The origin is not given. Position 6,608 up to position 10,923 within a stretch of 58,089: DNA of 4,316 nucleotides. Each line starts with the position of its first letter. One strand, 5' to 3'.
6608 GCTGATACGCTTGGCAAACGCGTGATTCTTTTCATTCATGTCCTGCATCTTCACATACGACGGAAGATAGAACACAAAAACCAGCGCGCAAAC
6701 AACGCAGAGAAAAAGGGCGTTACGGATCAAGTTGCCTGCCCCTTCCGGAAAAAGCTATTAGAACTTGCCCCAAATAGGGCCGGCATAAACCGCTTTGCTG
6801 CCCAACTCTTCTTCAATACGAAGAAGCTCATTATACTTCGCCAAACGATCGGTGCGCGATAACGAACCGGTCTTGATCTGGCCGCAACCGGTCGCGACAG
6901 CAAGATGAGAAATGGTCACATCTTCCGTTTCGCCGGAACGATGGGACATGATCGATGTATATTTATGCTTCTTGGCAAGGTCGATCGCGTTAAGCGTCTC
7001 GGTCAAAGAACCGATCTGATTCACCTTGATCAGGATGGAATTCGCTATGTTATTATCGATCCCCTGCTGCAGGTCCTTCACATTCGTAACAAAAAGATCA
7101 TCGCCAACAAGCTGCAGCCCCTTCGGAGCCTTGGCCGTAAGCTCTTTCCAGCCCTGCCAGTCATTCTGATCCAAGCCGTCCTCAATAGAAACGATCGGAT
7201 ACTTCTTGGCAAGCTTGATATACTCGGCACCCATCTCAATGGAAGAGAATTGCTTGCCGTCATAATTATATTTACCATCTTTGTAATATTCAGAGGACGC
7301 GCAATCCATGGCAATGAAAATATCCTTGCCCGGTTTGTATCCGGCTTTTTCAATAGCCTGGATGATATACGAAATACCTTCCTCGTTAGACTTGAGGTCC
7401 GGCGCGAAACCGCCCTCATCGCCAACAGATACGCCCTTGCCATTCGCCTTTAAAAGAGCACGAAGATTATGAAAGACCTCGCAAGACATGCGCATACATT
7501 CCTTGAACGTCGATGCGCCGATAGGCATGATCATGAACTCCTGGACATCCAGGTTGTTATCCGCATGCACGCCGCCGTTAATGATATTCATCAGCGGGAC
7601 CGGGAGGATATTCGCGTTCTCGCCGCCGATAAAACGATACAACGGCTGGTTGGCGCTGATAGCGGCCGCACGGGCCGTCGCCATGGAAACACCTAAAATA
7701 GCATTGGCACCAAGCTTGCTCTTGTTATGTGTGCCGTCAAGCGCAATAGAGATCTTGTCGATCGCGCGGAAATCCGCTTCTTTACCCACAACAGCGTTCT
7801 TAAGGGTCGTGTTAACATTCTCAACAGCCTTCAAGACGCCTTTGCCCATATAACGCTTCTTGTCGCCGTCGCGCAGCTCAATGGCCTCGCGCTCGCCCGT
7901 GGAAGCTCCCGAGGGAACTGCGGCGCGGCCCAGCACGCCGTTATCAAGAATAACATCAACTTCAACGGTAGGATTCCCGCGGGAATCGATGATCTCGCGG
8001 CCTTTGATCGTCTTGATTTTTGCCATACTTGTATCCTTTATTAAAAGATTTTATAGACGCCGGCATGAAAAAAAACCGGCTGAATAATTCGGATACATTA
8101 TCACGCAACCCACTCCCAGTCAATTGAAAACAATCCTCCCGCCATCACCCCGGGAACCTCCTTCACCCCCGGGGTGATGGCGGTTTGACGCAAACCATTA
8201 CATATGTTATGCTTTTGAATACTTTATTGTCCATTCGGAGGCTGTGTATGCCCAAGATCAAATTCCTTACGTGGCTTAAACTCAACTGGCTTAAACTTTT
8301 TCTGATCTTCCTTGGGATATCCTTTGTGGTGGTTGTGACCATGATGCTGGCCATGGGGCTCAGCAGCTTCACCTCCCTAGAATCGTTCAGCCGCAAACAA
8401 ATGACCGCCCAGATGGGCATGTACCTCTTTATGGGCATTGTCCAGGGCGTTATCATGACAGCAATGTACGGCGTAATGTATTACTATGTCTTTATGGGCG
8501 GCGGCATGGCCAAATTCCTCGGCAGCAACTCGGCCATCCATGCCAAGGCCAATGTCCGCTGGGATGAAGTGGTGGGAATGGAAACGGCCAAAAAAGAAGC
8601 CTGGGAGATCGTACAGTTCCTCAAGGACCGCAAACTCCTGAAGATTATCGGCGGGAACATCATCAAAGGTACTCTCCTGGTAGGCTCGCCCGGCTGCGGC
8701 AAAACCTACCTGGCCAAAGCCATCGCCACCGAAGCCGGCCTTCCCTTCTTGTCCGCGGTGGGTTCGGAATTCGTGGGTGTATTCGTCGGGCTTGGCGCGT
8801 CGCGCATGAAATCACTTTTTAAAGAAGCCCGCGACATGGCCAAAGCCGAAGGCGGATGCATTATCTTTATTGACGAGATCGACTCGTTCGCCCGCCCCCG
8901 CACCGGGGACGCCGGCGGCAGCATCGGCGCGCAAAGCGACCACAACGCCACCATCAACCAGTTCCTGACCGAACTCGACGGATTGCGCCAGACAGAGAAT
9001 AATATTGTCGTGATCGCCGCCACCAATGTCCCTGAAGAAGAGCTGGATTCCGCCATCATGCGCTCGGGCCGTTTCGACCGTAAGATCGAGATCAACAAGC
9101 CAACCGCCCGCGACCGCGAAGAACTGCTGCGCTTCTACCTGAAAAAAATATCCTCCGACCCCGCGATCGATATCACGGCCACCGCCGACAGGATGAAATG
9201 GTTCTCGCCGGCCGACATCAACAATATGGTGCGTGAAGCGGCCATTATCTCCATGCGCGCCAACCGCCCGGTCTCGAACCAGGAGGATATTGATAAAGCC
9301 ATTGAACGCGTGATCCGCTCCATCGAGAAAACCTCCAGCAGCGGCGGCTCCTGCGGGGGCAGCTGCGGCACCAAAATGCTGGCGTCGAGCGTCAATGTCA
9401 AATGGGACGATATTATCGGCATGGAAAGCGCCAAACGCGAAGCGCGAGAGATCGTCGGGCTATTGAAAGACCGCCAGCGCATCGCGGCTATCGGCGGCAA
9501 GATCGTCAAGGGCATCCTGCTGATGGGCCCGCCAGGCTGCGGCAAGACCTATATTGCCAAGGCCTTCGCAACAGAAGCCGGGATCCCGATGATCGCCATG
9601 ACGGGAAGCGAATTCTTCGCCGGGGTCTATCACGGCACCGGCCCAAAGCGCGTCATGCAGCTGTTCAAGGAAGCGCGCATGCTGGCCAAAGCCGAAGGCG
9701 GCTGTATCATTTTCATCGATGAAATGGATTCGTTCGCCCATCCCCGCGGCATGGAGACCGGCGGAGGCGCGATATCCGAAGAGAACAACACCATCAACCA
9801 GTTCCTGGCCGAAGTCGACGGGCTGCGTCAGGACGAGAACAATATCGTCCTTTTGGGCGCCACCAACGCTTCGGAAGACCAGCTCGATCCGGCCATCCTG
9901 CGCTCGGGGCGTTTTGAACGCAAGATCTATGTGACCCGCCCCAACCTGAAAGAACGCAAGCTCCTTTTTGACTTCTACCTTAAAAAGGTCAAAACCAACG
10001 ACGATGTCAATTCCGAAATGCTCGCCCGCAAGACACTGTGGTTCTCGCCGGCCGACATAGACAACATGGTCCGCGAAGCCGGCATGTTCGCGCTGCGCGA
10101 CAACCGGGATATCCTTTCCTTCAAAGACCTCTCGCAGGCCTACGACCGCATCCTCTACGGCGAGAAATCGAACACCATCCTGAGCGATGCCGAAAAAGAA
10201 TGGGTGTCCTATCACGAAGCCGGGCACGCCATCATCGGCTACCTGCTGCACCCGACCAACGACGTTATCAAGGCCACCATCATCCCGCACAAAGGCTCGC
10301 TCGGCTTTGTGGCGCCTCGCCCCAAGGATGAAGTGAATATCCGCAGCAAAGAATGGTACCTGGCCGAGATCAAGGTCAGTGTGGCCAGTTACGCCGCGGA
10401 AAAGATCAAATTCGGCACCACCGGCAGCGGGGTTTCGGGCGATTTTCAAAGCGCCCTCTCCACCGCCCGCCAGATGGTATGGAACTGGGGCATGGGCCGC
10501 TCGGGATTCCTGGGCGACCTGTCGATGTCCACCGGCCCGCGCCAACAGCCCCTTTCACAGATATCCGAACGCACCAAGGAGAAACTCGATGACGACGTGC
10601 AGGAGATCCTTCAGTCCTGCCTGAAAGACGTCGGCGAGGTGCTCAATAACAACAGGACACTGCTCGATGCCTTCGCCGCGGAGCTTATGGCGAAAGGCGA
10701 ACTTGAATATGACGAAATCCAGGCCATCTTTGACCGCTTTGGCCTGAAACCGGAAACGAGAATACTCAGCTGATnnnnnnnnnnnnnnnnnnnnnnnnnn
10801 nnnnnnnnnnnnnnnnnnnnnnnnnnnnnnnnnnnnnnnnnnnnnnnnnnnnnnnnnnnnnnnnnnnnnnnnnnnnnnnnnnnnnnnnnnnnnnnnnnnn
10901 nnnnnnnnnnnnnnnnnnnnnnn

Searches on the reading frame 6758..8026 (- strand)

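Call 13: search_protein_families(library=pfam, proteins=[window:6758-8026:-], max_evalue=0.00001)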
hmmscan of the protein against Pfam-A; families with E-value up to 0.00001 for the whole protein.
window:6758-8026:- (422 aa): 3 families
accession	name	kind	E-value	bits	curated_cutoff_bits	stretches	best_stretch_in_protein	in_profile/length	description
PF00113.28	Enolase_C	-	1.6e-125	418.8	21.5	1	139-416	2-289/296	Enolase, C-terminal TIM barrel domain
PF03952.21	Enolase_N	-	7.6e-56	188.3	35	1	4-133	1-131/131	Enolase, N-terminal domain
PF13378.12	MR_MLE_C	-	5.5e-06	26.7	29.4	1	256-385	50-177/219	Enolase C-terminal domain-like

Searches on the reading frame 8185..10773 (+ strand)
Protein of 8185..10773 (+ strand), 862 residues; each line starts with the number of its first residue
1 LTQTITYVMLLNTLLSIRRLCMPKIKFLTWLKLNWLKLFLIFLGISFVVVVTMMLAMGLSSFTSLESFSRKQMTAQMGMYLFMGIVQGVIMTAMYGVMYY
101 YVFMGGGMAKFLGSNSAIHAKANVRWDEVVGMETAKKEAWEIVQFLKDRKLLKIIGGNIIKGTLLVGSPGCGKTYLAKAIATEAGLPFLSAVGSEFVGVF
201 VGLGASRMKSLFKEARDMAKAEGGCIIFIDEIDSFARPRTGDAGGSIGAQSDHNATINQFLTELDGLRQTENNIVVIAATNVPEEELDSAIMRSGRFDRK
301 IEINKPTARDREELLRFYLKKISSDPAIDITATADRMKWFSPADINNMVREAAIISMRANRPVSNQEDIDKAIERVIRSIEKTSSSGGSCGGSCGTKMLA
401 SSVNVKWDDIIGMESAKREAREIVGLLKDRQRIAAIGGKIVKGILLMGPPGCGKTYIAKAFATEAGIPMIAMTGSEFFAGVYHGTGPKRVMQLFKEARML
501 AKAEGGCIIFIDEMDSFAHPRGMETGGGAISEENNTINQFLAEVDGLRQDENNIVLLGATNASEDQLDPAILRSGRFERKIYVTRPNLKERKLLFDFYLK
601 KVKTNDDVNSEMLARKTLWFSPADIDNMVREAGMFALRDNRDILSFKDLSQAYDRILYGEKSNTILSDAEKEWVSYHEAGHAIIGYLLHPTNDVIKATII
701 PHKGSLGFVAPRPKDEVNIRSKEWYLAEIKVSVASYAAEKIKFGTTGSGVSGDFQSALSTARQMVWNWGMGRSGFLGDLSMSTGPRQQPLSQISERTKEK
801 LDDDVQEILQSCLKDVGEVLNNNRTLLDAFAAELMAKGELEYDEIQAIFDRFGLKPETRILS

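Call 13: search_protein_families(library=pfam, proteins=[window:8185-10773:+], max_evalue=0.00001)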
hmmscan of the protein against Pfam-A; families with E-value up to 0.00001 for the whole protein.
window:8185-10773:+ (862 aa): 16 families
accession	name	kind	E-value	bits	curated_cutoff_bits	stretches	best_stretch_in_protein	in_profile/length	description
PF00004.35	AAA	-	9.6e-72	240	21.2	2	164-304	2-130/131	ATPase family associated with various cellular activities (AAA)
PF01434.24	Peptidase_M41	-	8.8e-37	127.3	29.9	1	665-848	2-191/191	Peptidase family M41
PF17862.7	AAA_lid_3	-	9.4e-22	76.6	27.2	2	607-650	1-44/45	AAA+ lid domain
PF06068.19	TIP49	-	1.5e-12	47.8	23.8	1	408-480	24-91/347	TIP49 P-loop domain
PF07728.20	AAA_5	-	4.2e-10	40.2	22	0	444-516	2-77/139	AAA domain (dynein-related subfamily)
PF13191.12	AAA_16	-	1.7e-09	38.8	32.6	0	439-466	24-49/167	AAA ATPase domain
PF13207.12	AAA_17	-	2.4e-08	34.8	27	0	166-204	1-38/136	AAA domain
PF13401.12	AAA_22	-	7.8e-08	33.1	27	0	444-517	8-96/130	AAA domain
PF13521.12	AAA_28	-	1.2e-07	32.5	27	0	444-481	2-39/164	AAA domain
PF05496.18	RuvB_N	-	2.5e-07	31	27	0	439-473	31-65/159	Holliday junction DNA helicase RuvB P-loop domain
PF13671.12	AAA_33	-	4.3e-07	30.8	27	0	164-291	3-89/143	AAA domain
PF01695.23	IstB_IS21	-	4.3e-07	30.1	24.1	0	443-465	94-116/238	IstB-like ATP binding protein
PF13173.12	AAA_14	-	5.2e-07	30.1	27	0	444-517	5-74/129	AAA domain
PF13238.12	AAA_18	-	8.4e-07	29.9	29.4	0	444-466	1-23/128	AAA domain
PF07724.20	AAA_2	-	8.5e-07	29.6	27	0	444-518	6-88/166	AAA domain (Cdc48 subfamily)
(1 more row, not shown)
